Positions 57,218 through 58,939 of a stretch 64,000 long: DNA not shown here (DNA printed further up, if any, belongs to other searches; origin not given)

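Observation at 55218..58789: Redox operon with a stand-alone cNMP-binding domain (no HTH) sandwiched between two flavoproteins.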

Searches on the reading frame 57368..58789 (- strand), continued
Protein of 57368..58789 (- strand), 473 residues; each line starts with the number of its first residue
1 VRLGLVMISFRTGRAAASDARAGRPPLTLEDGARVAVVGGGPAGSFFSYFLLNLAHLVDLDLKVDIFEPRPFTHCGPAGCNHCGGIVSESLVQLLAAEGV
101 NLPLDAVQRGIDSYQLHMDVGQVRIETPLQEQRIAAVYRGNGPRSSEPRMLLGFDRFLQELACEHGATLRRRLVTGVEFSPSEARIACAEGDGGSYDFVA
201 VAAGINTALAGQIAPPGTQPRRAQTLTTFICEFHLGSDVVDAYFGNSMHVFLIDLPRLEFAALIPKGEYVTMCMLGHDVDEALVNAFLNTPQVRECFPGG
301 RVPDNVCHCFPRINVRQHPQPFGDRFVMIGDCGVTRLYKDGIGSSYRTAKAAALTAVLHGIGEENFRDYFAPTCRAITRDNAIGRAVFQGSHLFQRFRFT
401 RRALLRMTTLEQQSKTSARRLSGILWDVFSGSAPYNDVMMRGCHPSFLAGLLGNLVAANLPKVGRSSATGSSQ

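Call 32: search_protein_families(library=pfam, proteins=[L082:4740-7655:-, L030:5837-6484:-, L070:3827-5857:-, L025:7884-9839:+, L070:9415-9798:-, L045:9004-9393:-, L015:5254-5790:+, L008:4231-4878:-], max_evalue=0.001)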
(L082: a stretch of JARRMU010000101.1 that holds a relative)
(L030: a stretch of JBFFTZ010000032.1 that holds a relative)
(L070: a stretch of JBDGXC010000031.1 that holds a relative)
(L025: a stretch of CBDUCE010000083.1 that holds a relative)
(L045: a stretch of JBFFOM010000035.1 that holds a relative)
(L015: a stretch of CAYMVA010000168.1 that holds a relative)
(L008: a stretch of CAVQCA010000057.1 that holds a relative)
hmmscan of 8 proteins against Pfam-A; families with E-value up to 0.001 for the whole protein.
L082:4740-7655:- (971 aa): 7 families
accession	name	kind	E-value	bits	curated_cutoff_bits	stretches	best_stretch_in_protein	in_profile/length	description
PF13191.12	AAA_16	-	9.1e-22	78.8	32.6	1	138-323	1-167/167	AAA ATPase domain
PF13424.12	TPR_12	-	3.7e-16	59.5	30.1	3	755-821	7-75/77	Tetratricopeptide repeat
PF00211.25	Guanylate_cyc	-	2.2e-11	44.1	21.9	1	34-112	97-175/183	Adenylate and Guanylate cyclase catalytic domain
PF00515.34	TPR_1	-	1.2e-08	34.9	27.8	0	753-783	3-33/34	Tetratricopeptide repeat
PF13181.12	TPR_8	-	1.8e-08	34.3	25.7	0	671-698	1-28/34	Tetratricopeptide repeat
PF07719.23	TPR_2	-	9.5e-08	32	27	0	753-781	3-31/34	Tetratricopeptide repeat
PF13401.12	AAA_22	-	0.00012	22.8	27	1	162-325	6-121/130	AAA domain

L030:5837-6484:- (215 aa): 0 families

L070:3827-5857:- (676 aa): 0 families

L025:7884-9839:+ (651 aa): 2 families
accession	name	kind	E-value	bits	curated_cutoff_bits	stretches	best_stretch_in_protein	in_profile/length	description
PF20308.4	TPR-S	-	6.8e-15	55.9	27.6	1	57-164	7-101/102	Tetratricopeptide Repeats-Sensor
PF00211.25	Guanylate_cyc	-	7.2e-05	22.9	21.9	1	480-613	10-150/183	Adenylate and Guanylate cyclase catalytic domain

L070:9415-9798:- (127 aa): 1 family
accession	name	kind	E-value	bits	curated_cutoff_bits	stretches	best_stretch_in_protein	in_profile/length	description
PF11750.13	DUF3307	-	1.9e-08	34.8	23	1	8-123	1-106/127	Protein of unknown function (DUF3307)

L045:9004-9393:- (129 aa): 2 families
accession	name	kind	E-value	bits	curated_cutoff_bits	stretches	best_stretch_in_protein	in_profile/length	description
PF11750.13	DUF3307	-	5.9e-10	39.7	23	1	4-97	3-81/127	Protein of unknown function (DUF3307)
PF23540.2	DesK_N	-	7.4e-05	23.4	24.8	1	20-70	3-53/151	DesK N-terminal domain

L015:5254-5790:+ (178 aa): 2 families
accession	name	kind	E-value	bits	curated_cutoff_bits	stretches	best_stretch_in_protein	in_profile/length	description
PF10604.15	Polyketide_cyc2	-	3.1e-13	50.7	27.4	1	12-175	1-142/142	Polyketide cyclase / dehydrase and lipid transport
PF03364.25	Polyketide_cyc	-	8e-05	23.3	23.4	1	21-69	1-40/126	Polyketide cyclase / dehydrase and lipid transport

L008:4231-4878:- (216 aa): 2 families
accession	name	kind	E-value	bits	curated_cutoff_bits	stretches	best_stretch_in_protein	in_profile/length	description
PF00027.35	cNMP_binding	-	1.5e-24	86.2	27.5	1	9-93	2-87/89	Cyclic nucleotide-binding domain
PF07238.19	PilZ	-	9.6e-12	45.6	22.5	1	125-205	2-89/102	PilZ domain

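Call 41: search_solved_structures(query=A1, max_evalue=0.01, show_alignments=2)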
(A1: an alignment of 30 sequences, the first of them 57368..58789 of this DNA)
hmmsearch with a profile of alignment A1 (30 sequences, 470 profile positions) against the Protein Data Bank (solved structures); distinct sequences matched with E-value up to 0.01: 4.
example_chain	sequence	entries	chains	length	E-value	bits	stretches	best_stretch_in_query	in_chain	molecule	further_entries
5tum_A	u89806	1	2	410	0.0027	19.7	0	169-233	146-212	tetracycline destructase Tet(56)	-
5tue_A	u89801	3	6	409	0.0045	18.9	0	168-214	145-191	Tetracycline destructase Tet(50)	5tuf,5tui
8twf_D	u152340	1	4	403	0.0059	18.6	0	169-214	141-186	6-hydroxynicotinate 3-monooxygenase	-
5buk_A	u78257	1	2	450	0.0064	18.4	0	148-255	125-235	FADH2-dependent halogenase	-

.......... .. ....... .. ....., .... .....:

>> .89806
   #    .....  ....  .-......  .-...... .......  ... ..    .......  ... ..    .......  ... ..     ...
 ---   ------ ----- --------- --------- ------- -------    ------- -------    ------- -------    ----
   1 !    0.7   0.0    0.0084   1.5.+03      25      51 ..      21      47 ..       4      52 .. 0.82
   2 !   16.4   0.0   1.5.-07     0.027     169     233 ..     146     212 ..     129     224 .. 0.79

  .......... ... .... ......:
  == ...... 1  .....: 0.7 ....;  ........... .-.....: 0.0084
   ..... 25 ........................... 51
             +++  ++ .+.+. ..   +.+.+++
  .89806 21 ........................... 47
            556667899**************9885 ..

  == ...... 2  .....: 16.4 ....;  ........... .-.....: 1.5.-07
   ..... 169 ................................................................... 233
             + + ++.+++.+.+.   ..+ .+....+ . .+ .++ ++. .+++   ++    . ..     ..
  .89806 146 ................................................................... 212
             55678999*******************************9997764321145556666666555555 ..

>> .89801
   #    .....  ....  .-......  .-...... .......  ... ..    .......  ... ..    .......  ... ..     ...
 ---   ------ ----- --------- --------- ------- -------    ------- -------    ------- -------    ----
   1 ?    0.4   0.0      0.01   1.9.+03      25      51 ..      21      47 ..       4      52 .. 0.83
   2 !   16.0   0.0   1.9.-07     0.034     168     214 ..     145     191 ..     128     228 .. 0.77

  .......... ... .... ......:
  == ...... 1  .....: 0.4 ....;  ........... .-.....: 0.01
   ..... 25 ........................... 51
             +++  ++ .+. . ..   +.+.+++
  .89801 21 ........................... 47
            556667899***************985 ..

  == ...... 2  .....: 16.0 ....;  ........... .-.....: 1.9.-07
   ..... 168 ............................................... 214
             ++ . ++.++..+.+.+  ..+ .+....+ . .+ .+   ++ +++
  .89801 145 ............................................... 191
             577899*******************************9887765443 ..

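Call 42: search_protein_families(library=padloc, proteins=[window:57368-58789:-], max_evalue=0.01)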
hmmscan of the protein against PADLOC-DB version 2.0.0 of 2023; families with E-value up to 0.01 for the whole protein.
window:57368-58789:- (473 aa): 0 families

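Call 61: search_protein_families(library=pfam, proteins=[L063:5519-6517:+, L068:7814-8926:+, L069:7843-8943:+, L069:8957-10498:+, L077:7705-8715:+, L077:9543-11150:+, L064:7332-9746:+, L083:7832-8701:-, L056:8536-10095:+], max_evalue=0.001)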
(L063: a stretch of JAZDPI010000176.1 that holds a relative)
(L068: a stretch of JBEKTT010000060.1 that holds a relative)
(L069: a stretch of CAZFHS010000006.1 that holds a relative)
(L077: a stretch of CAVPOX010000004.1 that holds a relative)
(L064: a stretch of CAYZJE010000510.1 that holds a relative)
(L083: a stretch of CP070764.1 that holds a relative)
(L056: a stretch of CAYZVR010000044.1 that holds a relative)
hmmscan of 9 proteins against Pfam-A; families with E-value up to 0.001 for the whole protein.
L063:5519-6517:+ (332 aa): 1 family
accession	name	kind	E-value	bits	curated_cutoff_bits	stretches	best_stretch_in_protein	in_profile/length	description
PF00498.31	FHA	-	3.3e-11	43.9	20.7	1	40-110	3-67/67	FHA domain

L068:7814-8926:+ (370 aa): 4 families
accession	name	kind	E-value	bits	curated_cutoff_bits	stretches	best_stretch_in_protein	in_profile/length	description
PF12849.12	PBP_like_2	-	1.1e-41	143.8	27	1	46-328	6-264/267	PBP superfamily domain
PF01547.30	SBP_bac_1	-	2.8e-20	74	26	1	50-328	2-301/307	Bacterial extracellular solute-binding protein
PF12727.12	PBP_like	-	6.9e-06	25.8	27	1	71-199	4-115/193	PBP superfamily domain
PF13531.11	SBP_bac_11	-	0.0002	21.7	25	1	56-122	5-74/227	Bacterial extracellular solute-binding protein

L069:7843-8943:+ (366 aa): 1 family
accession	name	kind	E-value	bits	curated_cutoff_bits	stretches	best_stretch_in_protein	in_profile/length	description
PF00437.27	T2SSE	-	2.3e-38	132.3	24.9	1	27-305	12-288/370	Type II/IV secretion system protein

L069:8957-10498:+ (513 aa): 9 families
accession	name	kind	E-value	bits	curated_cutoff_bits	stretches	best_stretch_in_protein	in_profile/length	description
PF00069.31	Pkinase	-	5.2e-49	167.4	31.7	1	65-315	1-253/263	Protein kinase domain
PF07714.23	PK_Tyr_Ser-Thr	-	4e-28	98.9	23.1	1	66-314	2-249/258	Protein tyrosine and serine/threonine kinase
PF03109.22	ABC1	-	3.6e-06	26.7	22.9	0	141-220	146-223/244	ABC1 atypical kinase-like domain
PF17667.7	Pkinase_fungal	-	4.8e-05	22.7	24.1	1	167-237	287-363/387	Fungal protein kinase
PF13240.11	Zn_Ribbon_1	-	8.7e-05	22.6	25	1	8-28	2-22/23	zinc-ribbon domain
PF13248.11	Zn_ribbon_3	-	0.00011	22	27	1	7-28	4-25/26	zinc-ribbon domain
PF12773.13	DZR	-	0.00014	22.4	27.3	1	8-29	1-22/45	Double zinc ribbon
PF01636.29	APH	-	0.00037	20.8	23.2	0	166-209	151-195/239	Phosphotransferase enzyme family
PF13807.11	GNVR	-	0.00087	19.6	27.7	0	336-363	49-76/82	G-rich domain on putative tyrosine kinase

L077:7705-8715:+ (336 aa): 3 families
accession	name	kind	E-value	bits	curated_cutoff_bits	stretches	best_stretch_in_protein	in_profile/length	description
PF00498.31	FHA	-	8.6e-11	42.5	20.7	1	44-114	2-67/67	FHA domain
PF00211.25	Guanylate_cyc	-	3.6e-07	30.4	21.9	1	147-329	7-181/183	Adenylate and Guanylate cyclase catalytic domain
PF16697.10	Yop-YscD_cpl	-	0.00023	21.8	33.2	1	42-115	18-85/94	Inner membrane component of T3SS, cytoplasmic domain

L077:9543-11150:+ (535 aa): 4 families
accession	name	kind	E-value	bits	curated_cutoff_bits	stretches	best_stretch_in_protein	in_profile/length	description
PF00069.31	Pkinase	-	3.9e-45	154.7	31.7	1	51-303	1-253/263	Protein kinase domain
PF07714.23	PK_Tyr_Ser-Thr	-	2e-28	99.8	23.1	1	53-301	3-248/258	Protein tyrosine and serine/threonine kinase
PF03109.22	ABC1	-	1.5e-07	31.3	22.9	1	124-203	137-215/244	ABC1 atypical kinase-like domain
PF01636.29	APH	-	7.2e-06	26.4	23.2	0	56-173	4-109/239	Phosphotransferase enzyme family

L064:7332-9746:+ (804 aa): 3 families
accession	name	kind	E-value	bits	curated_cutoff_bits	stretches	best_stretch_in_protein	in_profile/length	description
PF00384.28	Molybdopterin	-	5.1e-31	108.4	24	1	101-529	1-344/353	Molybdopterin oxidoreductase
PF04879.21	Molybdop_Fe4S4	-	1.5e-13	50.9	22.7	1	46-97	3-54/55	Molybdopterin oxidoreductase Fe4S4 domain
PF01568.27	Molydop_binding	-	3.1e-13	50.2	26.8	1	717-787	25-99/110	Molydopterin dinucleotide binding domain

L083:7832-8701:- (289 aa): 1 family
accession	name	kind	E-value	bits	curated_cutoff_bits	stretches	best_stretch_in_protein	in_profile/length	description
PF02645.21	DegV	-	1.2e-79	268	27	1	2-281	3-279/280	Uncharacterised protein, DegV family COG1307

L056:8536-10095:+ (519 aa): 1 family
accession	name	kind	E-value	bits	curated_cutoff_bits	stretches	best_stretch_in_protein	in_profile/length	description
PF13231.12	PMT_2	-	3.5e-19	70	26.1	1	65-222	3-160/160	Dolichyl-phosphate-mannose-protein mannosyltransferase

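Call 62: search_solved_structures(query=L030:5837-6484:-, max_evalue=1, show_alignments=1)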
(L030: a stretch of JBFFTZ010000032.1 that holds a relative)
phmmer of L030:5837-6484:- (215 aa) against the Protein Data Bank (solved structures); distinct sequences matched with E-value up to 1: 5.
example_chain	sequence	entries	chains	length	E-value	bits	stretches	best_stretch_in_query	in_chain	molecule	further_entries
3mr7_A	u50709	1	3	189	0.00028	23.7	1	49-173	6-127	Adenylate/guanylate cyclase/hydrolase, alpha/beta fold family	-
4wp3_A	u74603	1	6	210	0.019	17.7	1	28-205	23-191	Ma1120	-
4wp8_A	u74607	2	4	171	0.023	17.5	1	48-205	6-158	Ma1120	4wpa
4wp9_A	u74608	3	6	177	0.026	17.3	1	48-205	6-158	Ma1120 | Cyclase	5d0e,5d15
5d0g_A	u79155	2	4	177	0.17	14.6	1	48-205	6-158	Cyclase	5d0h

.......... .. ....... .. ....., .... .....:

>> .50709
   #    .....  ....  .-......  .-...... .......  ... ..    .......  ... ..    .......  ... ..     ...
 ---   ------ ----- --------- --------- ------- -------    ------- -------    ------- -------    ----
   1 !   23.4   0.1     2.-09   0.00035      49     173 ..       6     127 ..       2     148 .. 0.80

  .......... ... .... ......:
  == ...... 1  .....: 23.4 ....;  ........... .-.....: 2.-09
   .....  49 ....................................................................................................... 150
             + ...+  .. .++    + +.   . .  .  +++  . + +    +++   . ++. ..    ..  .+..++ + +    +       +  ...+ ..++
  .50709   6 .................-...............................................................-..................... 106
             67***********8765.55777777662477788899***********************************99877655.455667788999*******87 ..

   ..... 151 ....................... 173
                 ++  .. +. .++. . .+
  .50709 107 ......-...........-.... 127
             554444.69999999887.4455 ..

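Call 63: search_protein_families(library=pfam, proteins=[L030:5837-6484:-, L063:5519-6517:+], max_evalue=1)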
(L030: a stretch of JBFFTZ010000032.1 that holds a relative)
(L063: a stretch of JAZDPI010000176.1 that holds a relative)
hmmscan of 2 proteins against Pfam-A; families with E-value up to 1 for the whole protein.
L030:5837-6484:- (215 aa): 1 family
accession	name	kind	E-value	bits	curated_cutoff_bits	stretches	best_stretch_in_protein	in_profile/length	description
PF16947.10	Ferredoxin_N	-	0.0016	18.9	25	1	27-50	29-52/65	N-terminal region of 4Fe-4S ferredoxin iron-sulfur binding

L063:5519-6517:+ (332 aa): 4 families
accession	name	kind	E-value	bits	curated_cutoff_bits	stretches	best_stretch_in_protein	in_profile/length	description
PF00498.31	FHA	-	3.3e-11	43.9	20.7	1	40-110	3-67/67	FHA domain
PF16697.10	Yop-YscD_cpl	-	0.0044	17.7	33.2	1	46-110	22-84/94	Inner membrane component of T3SS, cytoplasmic domain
PF00211.25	Guanylate_cyc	-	0.0048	16.9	21.9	1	140-316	6-174/183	Adenylate and Guanylate cyclase catalytic domain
PF07410.16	Phage_Gp111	-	0.038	15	27.1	1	180-204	14-38/117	Streptococcus thermophilus bacteriophage Gp111 protein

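Call 83: search_protein_families(library=pfam, proteins=[L007:3799-5817:+, L028:1421-2569:+, L039:774-1790:+, L054:4673-5968:+, L044:3528-5789:-, L015:3213-5153:+, L078:767-1891:+, L020:9557-10273:-], max_evalue=0.01)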
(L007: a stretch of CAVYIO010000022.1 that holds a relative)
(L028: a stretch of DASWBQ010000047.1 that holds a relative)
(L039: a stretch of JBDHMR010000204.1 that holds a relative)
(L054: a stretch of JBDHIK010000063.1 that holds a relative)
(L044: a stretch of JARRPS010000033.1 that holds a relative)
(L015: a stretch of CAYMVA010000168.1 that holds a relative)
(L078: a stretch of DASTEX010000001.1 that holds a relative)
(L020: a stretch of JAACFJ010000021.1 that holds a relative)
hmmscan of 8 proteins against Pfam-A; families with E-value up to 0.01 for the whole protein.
L007:3799-5817:+ (673 aa): 3 families
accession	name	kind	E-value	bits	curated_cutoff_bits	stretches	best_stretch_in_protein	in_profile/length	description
PF00072.30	Response_reg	-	4.1e-32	111.1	30.2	1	130-243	1-111/111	Response regulator receiver domain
PF02518.31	HATPase_c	-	3.5e-21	76.2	26.4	1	8-85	35-110/111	Histidine kinase-, DNA gyrase B-, and HSP90-like ATPase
PF00211.25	Guanylate_cyc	-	8.6e-20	71.5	21.9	1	283-455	7-177/183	Adenylate and Guanylate cyclase catalytic domain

L028:1421-2569:+ (383 aa): 1 family
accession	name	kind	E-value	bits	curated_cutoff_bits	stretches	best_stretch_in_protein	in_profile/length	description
PF00498.31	FHA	-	5.4e-10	40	20.7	1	85-155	3-67/67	FHA domain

L039:774-1790:+ (339 aa): 1 family
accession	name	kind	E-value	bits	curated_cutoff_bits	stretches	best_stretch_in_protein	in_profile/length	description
PF00498.31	FHA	-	7e-12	46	20.7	1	48-112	4-67/67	FHA domain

L054:4673-5968:+ (432 aa): 2 families
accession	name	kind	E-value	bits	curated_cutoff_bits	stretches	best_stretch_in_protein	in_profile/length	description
PF00498.31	FHA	-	3.3e-10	40.7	20.7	1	136-200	4-67/67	FHA domain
PF00211.25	Guanylate_cyc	-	2.2e-05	24.5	21.9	1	234-414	9-173/183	Adenylate and Guanylate cyclase catalytic domain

L044:3528-5789:- (754 aa): 3 families
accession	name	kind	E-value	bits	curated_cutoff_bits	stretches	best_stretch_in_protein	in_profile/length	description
PF00211.25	Guanylate_cyc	-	1.2e-09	38.5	21.9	1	31-182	10-172/183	Adenylate and Guanylate cyclase catalytic domain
PF13428.12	TPR_14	-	0.0016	19.4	23.5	0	666-689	4-27/44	Tetratricopeptide repeat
PF23914.1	TPR_CcmH_CycH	-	0.002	18.4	42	1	538-609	39-110/158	Cytochrome c-type biogenesis protein H TPR domain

L015:3213-5153:+ (647 aa): 10 families
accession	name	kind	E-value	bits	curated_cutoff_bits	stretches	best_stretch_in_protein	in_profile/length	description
PF00211.25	Guanylate_cyc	-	9.4e-15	55.1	21.9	1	52-211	10-179/183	Adenylate and Guanylate cyclase catalytic domain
PF07719.23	TPR_2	-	4.3e-11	42.5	27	0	576-606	3-33/34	Tetratricopeptide repeat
PF13431.12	TPR_17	-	1.6e-07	31.5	24.4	0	455-489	2-33/34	Tetratricopeptide repeat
PF14559.12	TPR_19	-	3.3e-06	27.7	25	0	483-539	5-61/68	Tetratricopeptide repeat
PF13424.12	TPR_12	-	4.6e-06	27.2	30.1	0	504-570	4-75/77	Tetratricopeptide repeat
PF00515.34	TPR_1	-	2.7e-05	24.2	27.8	0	576-605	3-32/34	Tetratricopeptide repeat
PF13428.12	TPR_14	-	8.4e-05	23.3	23.5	0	505-541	3-39/44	Tetratricopeptide repeat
PF13181.12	TPR_8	-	0.00048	20.5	25.7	0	576-605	3-32/34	Tetratricopeptide repeat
PF13414.12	TPR_11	-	0.00088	19.4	26.8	0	406-433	12-39/42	TPR repeat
PF13432.12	TPR_16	-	0.0049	17.7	32.7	1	482-537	10-65/65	Tetratricopeptide repeat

L078:767-1891:+ (375 aa): 1 family
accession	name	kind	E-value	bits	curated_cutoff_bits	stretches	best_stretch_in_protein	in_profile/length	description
PF00498.31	FHA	-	1.6e-10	41.7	20.7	1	75-145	3-67/67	FHA domain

L020:9557-10273:- (239 aa): 0 families
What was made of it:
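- The associated cyclases are regulated class III types (AAA_16-TPR, TPR-S, FHA, HK-REC), not PycC (calls 32, 61, 83).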
